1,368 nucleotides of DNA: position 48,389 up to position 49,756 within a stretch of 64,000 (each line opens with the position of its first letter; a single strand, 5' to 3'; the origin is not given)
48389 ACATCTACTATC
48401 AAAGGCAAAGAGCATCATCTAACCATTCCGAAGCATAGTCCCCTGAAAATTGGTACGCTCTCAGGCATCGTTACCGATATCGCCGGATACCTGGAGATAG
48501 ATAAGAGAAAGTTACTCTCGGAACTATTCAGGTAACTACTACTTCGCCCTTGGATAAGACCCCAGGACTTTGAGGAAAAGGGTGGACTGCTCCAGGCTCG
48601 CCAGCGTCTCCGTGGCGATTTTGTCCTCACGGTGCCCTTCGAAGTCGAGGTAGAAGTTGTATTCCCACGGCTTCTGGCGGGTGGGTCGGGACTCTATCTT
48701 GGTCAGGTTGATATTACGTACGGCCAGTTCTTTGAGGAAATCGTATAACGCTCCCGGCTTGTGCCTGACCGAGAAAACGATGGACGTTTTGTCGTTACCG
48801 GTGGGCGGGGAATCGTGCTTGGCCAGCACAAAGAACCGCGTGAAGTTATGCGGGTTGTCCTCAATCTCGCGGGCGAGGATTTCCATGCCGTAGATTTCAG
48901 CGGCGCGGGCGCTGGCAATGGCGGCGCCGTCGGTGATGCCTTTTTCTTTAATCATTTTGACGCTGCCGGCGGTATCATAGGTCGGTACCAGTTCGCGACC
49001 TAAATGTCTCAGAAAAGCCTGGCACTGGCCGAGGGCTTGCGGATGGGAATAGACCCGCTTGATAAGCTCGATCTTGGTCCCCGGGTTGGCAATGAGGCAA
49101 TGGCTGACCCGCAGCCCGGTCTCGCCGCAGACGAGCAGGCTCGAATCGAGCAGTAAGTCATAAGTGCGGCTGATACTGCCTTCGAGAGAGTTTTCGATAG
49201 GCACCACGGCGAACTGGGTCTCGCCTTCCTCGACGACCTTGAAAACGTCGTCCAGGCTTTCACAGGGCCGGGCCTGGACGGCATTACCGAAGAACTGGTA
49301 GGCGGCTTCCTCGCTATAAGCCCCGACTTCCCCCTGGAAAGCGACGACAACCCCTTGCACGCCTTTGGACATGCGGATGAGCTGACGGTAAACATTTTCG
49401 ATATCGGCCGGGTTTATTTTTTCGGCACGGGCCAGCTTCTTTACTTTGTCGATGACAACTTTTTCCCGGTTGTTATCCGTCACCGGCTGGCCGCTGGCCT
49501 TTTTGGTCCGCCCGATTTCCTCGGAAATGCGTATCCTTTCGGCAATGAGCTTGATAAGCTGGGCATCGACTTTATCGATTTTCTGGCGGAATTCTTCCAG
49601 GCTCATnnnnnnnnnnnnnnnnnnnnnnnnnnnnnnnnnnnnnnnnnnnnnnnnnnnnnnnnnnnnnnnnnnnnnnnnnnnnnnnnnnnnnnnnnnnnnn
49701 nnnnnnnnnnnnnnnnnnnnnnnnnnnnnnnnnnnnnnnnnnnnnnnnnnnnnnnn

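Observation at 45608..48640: AT-rich islet splitting pheA from tyrA, bounded by reiterated copies of the pheA 3' end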

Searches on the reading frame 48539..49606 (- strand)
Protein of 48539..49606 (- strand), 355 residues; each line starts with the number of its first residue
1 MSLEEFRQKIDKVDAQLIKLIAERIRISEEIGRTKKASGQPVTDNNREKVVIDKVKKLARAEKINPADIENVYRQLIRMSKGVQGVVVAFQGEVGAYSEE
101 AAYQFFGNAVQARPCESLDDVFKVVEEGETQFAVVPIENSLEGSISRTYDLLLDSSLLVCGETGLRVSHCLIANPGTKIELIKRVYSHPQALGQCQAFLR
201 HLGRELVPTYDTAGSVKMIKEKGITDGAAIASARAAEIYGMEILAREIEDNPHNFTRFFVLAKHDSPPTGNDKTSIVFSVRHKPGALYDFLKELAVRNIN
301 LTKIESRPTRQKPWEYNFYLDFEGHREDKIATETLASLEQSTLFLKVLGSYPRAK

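Call 9: find_encoding_contigs(protein=window:48539-49606:-, flank=10000, max_places=10)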
Protein window:48539-49606:- (355 aa): no gene with exactly this product is on record in the collection.
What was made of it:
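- Tried and rejected: Exact look-up of the window's PheA found it not indexed (call 9).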

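Call 10: search_protein_families(library=pfam, proteins=[window:48539-49606:-], max_evalue=0.1)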
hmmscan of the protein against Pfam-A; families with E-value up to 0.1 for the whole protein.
window:48539-49606:- (355 aa): 3 families
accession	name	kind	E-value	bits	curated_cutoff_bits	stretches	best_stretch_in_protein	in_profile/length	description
PF00800.23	PDT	-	7.5e-67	225.1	25.2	1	88-265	1-180/181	Prephenate dehydratase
PF01817.26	CM_2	-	2.5e-23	82.5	27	1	7-84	2-79/80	Chorismate mutase type II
PF01842.31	ACT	-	2.9e-09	37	27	1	274-339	1-65/66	ACT domain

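Call 11: find_related_loci(query=window:48539-49606:-, collection=genome_contigs, flank=10000)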
Query window:48539-49606:- (355 aa) in genome_contigs; peptide patterns used: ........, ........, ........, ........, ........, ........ (x = any residue, [..] = any of these).
480 stretches matched a pattern; 235 encode a relative of the query (tblastn E <= 1e-3); the best 80 are kept; 80 distinct loci.
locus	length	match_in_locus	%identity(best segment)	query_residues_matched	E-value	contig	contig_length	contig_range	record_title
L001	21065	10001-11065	71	1-355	1e-180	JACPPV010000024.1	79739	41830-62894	MAG: Chloroflexi bacterium isolate NC_groundwater_636_Ag_B-0.1um_54_266 B_1_S1_Biohub_coassembly_k141_3625193, whole gen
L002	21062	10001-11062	71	1-354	0e+0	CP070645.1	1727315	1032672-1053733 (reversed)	MAG: Dehalococcoidales bacterium isolate bin896 chromosome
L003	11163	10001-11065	72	1-355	4e-180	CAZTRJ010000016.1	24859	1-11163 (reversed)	MAG TPA_asm: uncultured Dehalococcoidales bacterium isolate SRP167671_co1_183 genome assembly, contig: NODE_2291_length_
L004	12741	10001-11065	72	1-355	2e-180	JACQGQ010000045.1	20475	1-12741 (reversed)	MAG: Chloroflexi bacterium isolate NC_groundwater_1077_Ag_S2p5_52_104 S_2p5_S6_coassembly_k141_2564226, whole genome sho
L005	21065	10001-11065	71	1-355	4e-179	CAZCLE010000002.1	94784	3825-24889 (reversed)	MAG TPA_asm: uncultured Dehalococcoidales bacterium isolate binchicken_co332_61 genome assembly, contig: NODE_8_length_9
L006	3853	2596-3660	71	1-355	0e+0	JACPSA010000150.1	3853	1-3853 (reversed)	MAG: Chloroflexi bacterium isolate NC_groundwater_693_Ag_S-0.2um_51_8 S36_SO-2_scaffold_641185, whole genome shotgun seq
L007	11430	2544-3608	71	1-355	2e-178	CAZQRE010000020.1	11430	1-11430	MAG TPA_asm: uncultured Dehalococcoidales bacterium isolate SRP179991_co5_88 genome assembly, contig: NODE_1409_length_1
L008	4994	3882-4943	73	1-355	0e+0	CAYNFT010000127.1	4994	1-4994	MAG TPA_asm: uncultured Dehalococcoidales bacterium isolate binchicken_co89_477 genome assembly, contig: NODE_36883_leng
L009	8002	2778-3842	74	1-355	1e-177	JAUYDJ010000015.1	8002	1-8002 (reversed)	MAG: Chloroflexota bacterium isolate C20_metabat.bin.21 C20_k141_227187, whole genome shotgun sequence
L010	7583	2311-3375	70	1-355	4e-177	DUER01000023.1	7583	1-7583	MAG TPA_asm: Dehalococcoidia bacterium isolate S120 Contig23, whole genome shotgun sequence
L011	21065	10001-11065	69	1-355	2e-176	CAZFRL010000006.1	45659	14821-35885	MAG TPA_asm: uncultured Dehalococcoidales bacterium isolate binchicken_co100_466 genome assembly, contig: NODE_1096_leng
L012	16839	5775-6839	68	1-355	3e-176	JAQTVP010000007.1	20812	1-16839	MAG: Dehalococcoidales bacterium isolate STB_90 NODE_5729_length_20812_cov_2.784433_Sandtown_B, whole genome shotgun seq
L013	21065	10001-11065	71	1-355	6e-176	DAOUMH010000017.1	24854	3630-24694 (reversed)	MAG TPA_asm: Dehalococcoidales bacterium isolate W53_108 k135_348659, whole genome shotgun sequence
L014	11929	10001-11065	69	1-355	7e-176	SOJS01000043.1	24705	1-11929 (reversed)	MAG: Dehalococcoidia bacterium isolate E44_bin29 NODE_576_length_24705_cov_9.094686, whole genome shotgun sequence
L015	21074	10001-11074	70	1-355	1e-175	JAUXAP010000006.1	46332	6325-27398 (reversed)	MAG: Dehalococcoidia bacterium isolate CSMAG_2765 CSMAG_2765_k141_179608_length_46332_cov_15.6454, whole genome shotgun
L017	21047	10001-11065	71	1-355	2e-175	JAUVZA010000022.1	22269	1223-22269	MAG: Dehalococcoidia bacterium isolate CSMAG_1256 CSMAG_1256_k141_1321374_length_22269_cov_25.3935, whole genome shotgun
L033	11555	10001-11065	69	1-355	3e-171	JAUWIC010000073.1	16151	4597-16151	MAG: Dehalococcoidia bacterium isolate CSMAG_2284 CSMAG_2284_k141_571998_length_16151_cov_7.5319, whole genome shotgun s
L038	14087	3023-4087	70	1-355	3e-170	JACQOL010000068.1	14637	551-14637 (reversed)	MAG: Chloroflexi bacterium isolate NC_groundwater_1280_Ag_S-0.2um_49_27 S_p2_S4_coassembly_k141_1740117, whole genome sh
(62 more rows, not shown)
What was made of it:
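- pheA is intact (calls 10, 11).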

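Call 16: find_related_loci(query=window:48539-49606:-, collection=viral_contigs, flank=10000)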
Query window:48539-49606:- (355 aa) in viral_contigs; peptide patterns used: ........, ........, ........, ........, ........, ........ (x = any residue, [..] = any of these).
21 stretches matched a pattern, but none encodes a relative of the query by tblastn (E <= 1e-3).

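Call 21: find_homologous_proteins(query=window:48539-49606:-, max_evalue=1e-50)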
Query window:48539-49606:- (355 aa): 7928 proteins with E <= 1e-50 among 8000 candidates; the best 120 are listed.
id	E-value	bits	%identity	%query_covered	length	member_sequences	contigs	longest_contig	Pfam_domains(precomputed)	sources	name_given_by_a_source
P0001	4.1e-231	783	100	100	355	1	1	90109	PF00800.24,PF01842.32,PF01817.27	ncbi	ncbi:MAG: prephenate dehydratase [Chloroflexota bacterium]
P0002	4.5e-184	629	77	100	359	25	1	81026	PF00800.24,PF01842.32,PF01817.27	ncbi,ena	-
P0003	1.8e-183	627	77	100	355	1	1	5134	PF00800.24,PF01842.32,PF01817.27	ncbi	-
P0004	1.1e-181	621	76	100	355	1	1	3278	PF00800.24,PF01842.32,PF01817.27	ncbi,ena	-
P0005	2.7e-181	620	76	100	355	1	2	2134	PF00800.24,PF01842.32,PF01817.27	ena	-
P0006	3.4e-180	616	75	100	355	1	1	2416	PF00800.24,PF01842.32,PF01817.27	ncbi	-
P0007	6.7e-180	615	76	100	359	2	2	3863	PF00800.24,PF01842.32,PF01817.27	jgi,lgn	jgi:chorismate mutase/prephenate dehydratase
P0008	1.3e-178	611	76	100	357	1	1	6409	PF00800.24,PF01842.32,PF01817.27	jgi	-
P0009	4.9e-178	609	74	100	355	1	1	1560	PF00800.24,PF01842.32,PF01817.27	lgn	-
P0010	8.8e-178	608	74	100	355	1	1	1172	PF00800.24,PF01842.32,PF01817.27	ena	-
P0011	1.5e-177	607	74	100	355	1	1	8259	PF00800.24,PF01842.32,PF01817.27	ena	-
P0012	2.9e-177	607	74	100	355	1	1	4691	PF00800.24,PF01842.32,PF01817.27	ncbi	-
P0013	6.2e-177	605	74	100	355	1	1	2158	PF00800.24,PF01842.32,PF01817.27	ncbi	-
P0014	1.1e-176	605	73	100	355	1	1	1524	PF00800.24,PF01842.32,PF01817.27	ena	-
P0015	1.4e-176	604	75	100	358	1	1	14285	PF00800.24,PF01842.32,PF01817.27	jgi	jgi:chorismate mutase/prephenate dehydratase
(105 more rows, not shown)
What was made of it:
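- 48539..48638 (-): Copy A: the working 3' end of pheA (33 codons plus a TAG stop at 48539-48541). It aligns over residues 1-355 with relatives (calls 11, 21).
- On Integrative element inserted in the 3' end of a protein-coding gene with regeneration of the gene end (e14/icd type): PheA is 355 aa with CM_2, PDT and ACT domains and aligns end to end (calls 10, 11, 21).
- The source is a MAG (call 21).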

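Call 22: find_encoding_contigs(protein=P0002, flank=8000, max_places=2)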
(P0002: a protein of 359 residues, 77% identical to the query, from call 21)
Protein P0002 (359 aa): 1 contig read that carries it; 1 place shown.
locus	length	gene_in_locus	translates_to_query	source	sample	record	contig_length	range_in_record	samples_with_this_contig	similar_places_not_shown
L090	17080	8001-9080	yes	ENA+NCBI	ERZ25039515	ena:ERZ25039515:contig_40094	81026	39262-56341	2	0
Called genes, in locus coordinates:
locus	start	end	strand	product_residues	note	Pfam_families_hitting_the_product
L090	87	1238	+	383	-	PF05977:MFS_3 (faint), PF07690:MFS_1, PF12832:MFS_1_like (weak), PF06779:MFS_4 (faint), PF00083:Sugar_tr (weak), PF13347:MFS_2, PF07690:MFS_1, PF12832:MFS_1_like (weak)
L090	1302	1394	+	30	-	-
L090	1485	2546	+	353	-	PF18152:DAHP_snth_FXD, PF00793:DAHP_synth_1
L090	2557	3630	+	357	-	PF00465:Fe-ADH, PF13685:Fe-ADH_2, PF01761:DHQ_synthase, PF24621:DHQS_C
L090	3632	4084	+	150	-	PF01487:DHquinase_I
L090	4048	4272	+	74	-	PF01487:DHquinase_I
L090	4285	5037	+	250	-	PF08501:Shikimate_dh_N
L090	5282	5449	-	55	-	-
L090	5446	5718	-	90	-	-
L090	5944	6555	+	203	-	PF00275:EPSP_synthase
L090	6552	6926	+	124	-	PF00275:EPSP_synthase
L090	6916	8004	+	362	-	PF01264:Chorismate_synt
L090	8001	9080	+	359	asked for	PF01817:CM_2, PF00800:PDT, PF01842:ACT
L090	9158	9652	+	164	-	PF01210:NAD_Gly3P_dh_N (weak), PF02558:ApbA (weak), PF02737:3HCDH_N (faint), PF03446:NAD_binding_2, PF03807:F420_oxidored, PF07991:KARI_N (weak), PF02153:PDH_N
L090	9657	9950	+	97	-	-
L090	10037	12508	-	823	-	PF20437:LonC_helical, PF13654:AAA_32, PF20436:LonB_AAA-LID, PF05362:Lon_C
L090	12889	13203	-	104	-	PF13451:zf_Tbcl, PF23477:zf_Tbcl_2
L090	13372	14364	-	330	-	PF00389:2-Hacid_dh, PF02826:2-Hacid_dh_C, PF01262:AlaDh_PNT_C (weak)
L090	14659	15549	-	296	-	PF00701:DHDPS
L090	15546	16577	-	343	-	PF01118:Semialdhyde_dh, PF02774:Semialdhyde_dhC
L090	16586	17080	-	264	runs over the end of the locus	PF01113:DapB_N, PF05173:DapB_C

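Call 23: find_encoding_contigs(protein=P0003, flank=8000, max_places=2)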
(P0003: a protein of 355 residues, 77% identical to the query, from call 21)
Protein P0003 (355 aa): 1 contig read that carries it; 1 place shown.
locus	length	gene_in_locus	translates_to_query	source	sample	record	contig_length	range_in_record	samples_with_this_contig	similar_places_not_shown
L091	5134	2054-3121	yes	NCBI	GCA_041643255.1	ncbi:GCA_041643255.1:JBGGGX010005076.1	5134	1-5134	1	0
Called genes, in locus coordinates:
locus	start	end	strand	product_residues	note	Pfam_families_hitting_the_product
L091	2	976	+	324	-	?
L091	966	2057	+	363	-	PF01264:Chorismate_synt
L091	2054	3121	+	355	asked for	PF01817:CM_2, PF00800:PDT, PF01842:ACT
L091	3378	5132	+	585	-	?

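Call 24: find_encoding_contigs(protein=P0008, flank=8000, max_places=2)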
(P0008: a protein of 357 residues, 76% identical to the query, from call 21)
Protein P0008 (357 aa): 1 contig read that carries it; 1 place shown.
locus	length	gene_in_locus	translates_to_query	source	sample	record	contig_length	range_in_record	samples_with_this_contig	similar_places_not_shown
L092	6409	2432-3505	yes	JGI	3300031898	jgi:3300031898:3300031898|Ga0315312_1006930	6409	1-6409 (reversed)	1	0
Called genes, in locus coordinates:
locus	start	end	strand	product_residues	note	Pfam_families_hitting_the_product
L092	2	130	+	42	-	?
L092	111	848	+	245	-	PF00275:EPSP_synthase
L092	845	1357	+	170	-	PF00275:EPSP_synthase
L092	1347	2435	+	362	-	PF01264:Chorismate_synt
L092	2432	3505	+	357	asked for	PF01817:CM_2, PF00800:PDT, PF01842:ACT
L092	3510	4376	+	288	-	PF01210:NAD_Gly3P_dh_N (faint), PF02558:ApbA (weak), PF03446:NAD_binding_2, PF03807:F420_oxidored, PF07991:KARI_N (weak), PF02153:PDH_N, PF20463:PDH_C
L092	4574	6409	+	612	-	?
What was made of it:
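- On Integrative element inserted in the 3' end of a protein-coding gene with regeneration of the gene end (e14/icd type): The closest relatives, L090 and L092, do too (calls 22, 24).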

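Call 77: search_protein_families(library=pfam, proteins=[L033:4919-5608:+, L004:9495-9965:+, L017:16242-16877:-, L007:3928-4956:-, L007:5231-5983:-, L017:11398-12006:+, L017:12377-12826:-, L038:5260-5514:+, L038:5507-5725:+, L038:4670-5116:-], max_evalue=0.01)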
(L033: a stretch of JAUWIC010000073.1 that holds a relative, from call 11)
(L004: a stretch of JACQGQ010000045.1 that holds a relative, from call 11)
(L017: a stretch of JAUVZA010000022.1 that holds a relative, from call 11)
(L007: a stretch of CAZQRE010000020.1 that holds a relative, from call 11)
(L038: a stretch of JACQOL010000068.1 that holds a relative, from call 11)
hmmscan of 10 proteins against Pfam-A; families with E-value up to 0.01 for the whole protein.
L033:4919-5608:+ (229 aa): 1 family
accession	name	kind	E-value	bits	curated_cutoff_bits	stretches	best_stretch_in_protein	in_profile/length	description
PF18728.6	HEPN_AbiV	-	3.5e-40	138.1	27.1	1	17-165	1-154/155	AbiV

L004:9495-9965:+ (156 aa): 1 family
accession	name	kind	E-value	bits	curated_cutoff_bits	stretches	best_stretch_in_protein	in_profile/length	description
PF11536.14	DUF3226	-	0.0025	18.1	27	1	33-85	87-142/208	Protein of unknown function (DUF3226)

L017:16242-16877:- (211 aa): 1 family
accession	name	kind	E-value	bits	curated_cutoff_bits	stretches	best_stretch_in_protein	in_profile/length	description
PF14333.11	DUF4389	-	2.6e-21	75.7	25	2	138-207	6-74/76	Domain of unknown function (DUF4389)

L007:3928-4956:- (342 aa): 1 family
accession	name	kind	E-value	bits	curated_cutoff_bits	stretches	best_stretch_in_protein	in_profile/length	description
PF11185.13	DUF2971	-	4.3e-06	28.4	22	1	116-199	1-89/89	Protein of unknown function (DUF2971)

L007:5231-5983:- (250 aa): 2 families
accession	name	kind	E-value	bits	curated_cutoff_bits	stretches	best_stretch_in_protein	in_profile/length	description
PF01936.24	NYN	-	2.4e-36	125.9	24.2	1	9-144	1-145/145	NYN domain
PF12872.13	OST-HTH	-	7e-14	51.9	23.8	1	177-236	15-69/71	OST-HTH/LOTUS domain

L017:11398-12006:+ (202 aa): 0 families

L017:12377-12826:- (149 aa): 1 family
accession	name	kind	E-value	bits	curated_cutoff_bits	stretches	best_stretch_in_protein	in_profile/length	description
PF17206.9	SeqA_N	-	0.0079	15.9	23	0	6-41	1-35/36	SeqA protein N-terminal domain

L038:5260-5514:+ (84 aa): 2 families
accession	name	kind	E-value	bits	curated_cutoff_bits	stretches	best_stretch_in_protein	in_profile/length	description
PF21748.3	UPF0150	-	1.2e-31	108.8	27.3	1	4-67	1-64/64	UPF0150-like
PF15919.11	HicB_lk_antitox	-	3.4e-05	24.4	27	1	19-69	8-58/123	HicB_like antitoxin of bacterial toxin-antitoxin system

L038:5507-5725:+ (72 aa): 1 family
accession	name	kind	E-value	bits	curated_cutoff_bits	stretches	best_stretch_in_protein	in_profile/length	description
PF07927.17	HicA_toxin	-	7.7e-09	36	27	1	12-64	4-58/58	HicA toxin of bacterial toxin-antitoxin,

L038:4670-5116:- (148 aa): 0 families
